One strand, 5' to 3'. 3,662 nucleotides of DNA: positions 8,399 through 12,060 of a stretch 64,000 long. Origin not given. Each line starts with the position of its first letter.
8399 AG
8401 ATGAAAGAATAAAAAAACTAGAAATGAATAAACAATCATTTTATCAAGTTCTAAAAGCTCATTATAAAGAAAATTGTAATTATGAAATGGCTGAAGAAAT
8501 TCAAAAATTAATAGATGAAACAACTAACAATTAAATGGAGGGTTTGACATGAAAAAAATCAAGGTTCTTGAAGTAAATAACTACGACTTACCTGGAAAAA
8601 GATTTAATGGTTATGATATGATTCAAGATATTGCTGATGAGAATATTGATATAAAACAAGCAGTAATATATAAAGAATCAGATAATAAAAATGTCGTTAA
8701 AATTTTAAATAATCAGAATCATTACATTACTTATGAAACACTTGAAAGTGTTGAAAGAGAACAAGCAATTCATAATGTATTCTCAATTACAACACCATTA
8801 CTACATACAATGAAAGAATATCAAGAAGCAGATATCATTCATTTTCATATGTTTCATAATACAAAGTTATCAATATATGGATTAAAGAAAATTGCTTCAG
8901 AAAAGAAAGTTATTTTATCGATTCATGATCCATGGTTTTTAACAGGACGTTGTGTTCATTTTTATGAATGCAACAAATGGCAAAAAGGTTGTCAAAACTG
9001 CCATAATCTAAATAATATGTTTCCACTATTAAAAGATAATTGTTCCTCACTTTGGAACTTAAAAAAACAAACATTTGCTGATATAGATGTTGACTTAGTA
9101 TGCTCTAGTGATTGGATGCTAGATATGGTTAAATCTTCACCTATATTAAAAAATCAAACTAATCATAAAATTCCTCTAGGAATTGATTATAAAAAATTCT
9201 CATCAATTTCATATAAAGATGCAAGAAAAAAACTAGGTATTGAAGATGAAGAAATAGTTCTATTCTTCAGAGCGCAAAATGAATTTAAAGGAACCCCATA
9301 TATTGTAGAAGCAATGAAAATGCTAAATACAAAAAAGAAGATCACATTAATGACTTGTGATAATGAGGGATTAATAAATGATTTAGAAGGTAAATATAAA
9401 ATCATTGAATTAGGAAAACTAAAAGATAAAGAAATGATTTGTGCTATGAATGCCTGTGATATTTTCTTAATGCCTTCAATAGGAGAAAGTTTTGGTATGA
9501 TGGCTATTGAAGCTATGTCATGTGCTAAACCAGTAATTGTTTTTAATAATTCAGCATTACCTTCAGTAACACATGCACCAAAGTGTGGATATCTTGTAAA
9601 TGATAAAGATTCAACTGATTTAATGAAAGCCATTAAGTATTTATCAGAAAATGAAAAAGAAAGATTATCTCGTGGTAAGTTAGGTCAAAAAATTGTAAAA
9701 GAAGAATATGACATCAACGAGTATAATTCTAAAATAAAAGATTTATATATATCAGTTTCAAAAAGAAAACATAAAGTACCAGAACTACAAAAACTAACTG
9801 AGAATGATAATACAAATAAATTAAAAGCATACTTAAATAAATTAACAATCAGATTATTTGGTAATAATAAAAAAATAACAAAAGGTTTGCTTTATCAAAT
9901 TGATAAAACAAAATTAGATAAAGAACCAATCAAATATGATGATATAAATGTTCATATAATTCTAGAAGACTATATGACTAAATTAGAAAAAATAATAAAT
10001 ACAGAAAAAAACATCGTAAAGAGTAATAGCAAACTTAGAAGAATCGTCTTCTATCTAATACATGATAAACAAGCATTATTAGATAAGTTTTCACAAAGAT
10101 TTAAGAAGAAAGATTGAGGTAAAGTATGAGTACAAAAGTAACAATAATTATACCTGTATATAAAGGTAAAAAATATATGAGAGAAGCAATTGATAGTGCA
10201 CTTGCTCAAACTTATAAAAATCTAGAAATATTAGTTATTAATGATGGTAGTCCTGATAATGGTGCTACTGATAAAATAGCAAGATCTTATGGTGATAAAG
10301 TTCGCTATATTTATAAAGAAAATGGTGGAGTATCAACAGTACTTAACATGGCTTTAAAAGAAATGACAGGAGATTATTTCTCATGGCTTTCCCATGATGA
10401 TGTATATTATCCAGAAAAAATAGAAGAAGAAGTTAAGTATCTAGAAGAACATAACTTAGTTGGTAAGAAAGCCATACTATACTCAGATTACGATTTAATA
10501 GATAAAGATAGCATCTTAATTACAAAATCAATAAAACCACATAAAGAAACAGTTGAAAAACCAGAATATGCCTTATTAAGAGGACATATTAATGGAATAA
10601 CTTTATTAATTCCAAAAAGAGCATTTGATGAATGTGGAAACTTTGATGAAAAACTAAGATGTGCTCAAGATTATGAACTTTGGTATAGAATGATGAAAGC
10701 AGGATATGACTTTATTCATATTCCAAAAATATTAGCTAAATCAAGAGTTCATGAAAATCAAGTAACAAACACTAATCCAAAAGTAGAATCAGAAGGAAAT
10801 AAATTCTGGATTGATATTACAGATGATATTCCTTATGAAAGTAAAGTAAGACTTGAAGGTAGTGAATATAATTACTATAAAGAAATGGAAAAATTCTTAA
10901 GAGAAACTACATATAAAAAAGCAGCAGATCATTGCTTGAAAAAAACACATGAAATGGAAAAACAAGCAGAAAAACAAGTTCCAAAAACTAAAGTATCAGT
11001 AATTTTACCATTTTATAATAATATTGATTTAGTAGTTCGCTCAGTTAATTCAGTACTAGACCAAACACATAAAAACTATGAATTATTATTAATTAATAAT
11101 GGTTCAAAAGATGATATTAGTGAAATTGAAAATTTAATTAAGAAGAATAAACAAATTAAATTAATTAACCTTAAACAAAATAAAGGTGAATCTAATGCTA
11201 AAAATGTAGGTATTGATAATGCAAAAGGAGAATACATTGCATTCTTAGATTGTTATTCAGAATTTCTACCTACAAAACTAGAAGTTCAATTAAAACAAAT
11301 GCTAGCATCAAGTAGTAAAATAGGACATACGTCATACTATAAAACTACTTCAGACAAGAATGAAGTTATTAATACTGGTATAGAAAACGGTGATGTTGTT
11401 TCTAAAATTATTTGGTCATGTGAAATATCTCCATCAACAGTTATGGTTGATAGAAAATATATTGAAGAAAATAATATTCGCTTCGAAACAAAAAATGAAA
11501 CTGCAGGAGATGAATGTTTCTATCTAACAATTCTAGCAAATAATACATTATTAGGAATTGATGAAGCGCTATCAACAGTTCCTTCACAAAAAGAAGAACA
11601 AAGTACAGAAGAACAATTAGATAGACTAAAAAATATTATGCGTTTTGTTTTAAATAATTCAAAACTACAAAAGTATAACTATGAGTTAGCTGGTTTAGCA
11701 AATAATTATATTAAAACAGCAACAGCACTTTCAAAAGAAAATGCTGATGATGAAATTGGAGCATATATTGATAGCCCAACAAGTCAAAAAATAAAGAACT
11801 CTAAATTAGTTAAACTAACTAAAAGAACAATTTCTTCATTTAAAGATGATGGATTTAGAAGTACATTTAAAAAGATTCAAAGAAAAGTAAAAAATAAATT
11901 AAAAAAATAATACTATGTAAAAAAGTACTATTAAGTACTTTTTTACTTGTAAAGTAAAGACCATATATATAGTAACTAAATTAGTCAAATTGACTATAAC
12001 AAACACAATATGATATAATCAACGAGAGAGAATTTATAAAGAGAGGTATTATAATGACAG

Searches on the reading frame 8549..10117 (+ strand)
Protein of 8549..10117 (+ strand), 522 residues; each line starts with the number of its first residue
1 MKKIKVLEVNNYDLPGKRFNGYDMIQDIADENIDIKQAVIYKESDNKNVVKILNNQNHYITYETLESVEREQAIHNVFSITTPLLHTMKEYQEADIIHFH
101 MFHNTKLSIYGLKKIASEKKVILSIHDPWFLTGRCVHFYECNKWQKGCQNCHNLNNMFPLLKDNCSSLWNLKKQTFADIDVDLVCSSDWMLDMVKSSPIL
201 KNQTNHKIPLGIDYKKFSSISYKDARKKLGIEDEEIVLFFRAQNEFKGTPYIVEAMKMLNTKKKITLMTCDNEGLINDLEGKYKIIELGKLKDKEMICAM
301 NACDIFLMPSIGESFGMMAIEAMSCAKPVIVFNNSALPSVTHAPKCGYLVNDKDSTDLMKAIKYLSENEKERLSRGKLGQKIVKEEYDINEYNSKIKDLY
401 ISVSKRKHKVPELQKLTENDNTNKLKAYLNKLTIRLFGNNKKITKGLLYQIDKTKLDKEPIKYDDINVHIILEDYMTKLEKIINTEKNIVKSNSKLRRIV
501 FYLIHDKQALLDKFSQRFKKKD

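Call 61: search_protein_families(library=pfam, proteins=[window:8549-10117:+], max_evalue=0.00001)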
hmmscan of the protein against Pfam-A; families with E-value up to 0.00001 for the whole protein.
window:8549-10117:+ (522 aa): 2 families
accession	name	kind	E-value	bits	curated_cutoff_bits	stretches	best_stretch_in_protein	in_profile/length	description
PF00534.26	Glycos_transf_1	-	5.6e-24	85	26.4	1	224-378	4-168/172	Glycosyl transferases group 1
PF13692.12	Glyco_trans_1_4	-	1.8e-17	64.3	27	1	237-368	4-142/142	Glycosyl transferases group 1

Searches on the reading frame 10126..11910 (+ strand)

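Call 61: search_protein_families(library=pfam, proteins=[window:10126-11910:+], max_evalue=0.00001)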
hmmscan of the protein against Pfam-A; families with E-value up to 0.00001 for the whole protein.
window:10126-11910:+ (594 aa): 3 families
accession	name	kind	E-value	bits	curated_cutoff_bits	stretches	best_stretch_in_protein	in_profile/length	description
PF00535.33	Glycos_transf_2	-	4.4e-54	183.3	23.3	2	6-111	1-108/168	Glycosyl transferase family 2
PF10111.15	Glyco_tranf_2_2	-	8.8e-23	81.6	27.3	2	6-203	1-213/276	Glycosyltransferase like family 2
PF13641.12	Glyco_tranf_2_3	-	7e-16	59.4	27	1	5-203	3-208/230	Glycosyltransferase like family 2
